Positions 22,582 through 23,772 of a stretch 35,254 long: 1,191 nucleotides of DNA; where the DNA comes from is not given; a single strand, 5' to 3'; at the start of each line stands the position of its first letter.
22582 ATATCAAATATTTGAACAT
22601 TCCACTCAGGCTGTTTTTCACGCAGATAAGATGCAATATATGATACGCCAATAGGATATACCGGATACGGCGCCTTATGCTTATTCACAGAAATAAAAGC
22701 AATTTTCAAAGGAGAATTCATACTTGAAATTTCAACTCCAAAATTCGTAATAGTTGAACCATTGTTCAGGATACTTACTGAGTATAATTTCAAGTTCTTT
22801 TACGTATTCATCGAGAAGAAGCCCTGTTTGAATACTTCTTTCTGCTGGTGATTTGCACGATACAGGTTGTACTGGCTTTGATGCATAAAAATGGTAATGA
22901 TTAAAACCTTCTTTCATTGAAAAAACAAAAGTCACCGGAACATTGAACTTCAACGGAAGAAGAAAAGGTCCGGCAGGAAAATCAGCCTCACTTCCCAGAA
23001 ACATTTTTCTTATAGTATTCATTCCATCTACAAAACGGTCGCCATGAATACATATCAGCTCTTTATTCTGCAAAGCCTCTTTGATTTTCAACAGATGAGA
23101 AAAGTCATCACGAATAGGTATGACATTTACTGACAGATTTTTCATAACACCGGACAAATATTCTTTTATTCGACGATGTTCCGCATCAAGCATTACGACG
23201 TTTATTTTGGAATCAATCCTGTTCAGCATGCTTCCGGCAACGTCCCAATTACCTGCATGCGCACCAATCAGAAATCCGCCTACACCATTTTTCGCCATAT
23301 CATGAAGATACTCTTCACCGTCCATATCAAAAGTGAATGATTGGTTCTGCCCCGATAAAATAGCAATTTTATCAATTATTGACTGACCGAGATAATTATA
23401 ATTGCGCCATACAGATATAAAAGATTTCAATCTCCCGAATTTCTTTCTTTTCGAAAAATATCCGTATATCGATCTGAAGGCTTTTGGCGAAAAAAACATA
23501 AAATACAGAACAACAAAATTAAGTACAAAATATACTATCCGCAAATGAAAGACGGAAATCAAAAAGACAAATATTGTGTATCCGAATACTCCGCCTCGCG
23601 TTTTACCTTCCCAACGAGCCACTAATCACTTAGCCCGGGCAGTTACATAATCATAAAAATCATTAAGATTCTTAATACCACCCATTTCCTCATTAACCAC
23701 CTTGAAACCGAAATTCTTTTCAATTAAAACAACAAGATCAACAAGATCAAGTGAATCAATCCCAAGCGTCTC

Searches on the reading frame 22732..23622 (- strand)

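Call 9: search_protein_families(library=pfam, proteins=[window:22732-23622:-], max_evalue=0.001)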
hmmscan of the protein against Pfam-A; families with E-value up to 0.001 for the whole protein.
window:22732-23622:- (296 aa): 1 family
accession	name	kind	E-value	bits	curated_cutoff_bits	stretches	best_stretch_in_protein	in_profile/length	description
PF03279.18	Lip_A_acyltrans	-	2.1e-10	40.7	22.3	1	92-289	99-287/295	Bacterial lipid A biosynthesis acyltransferase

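Call 48: search_protein_families(library=ncbifam, proteins=[window:22732-23622:-], max_evalue=0.00001)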
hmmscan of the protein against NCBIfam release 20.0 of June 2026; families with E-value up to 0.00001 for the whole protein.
window:22732-23622:- (296 aa): 2 families
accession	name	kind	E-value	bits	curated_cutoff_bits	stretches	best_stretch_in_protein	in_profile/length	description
NF005919.0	PRK07920.1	equivalog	6.4e-12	45.1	209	1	94-290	99-288/311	phosphatidylinositol mannoside acyltransferase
NF006270.0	PRK08419.1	equivalog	2.7e-09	36.7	248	1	70-290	70-283/298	lipid A biosynthesis lauroyl acyltransferase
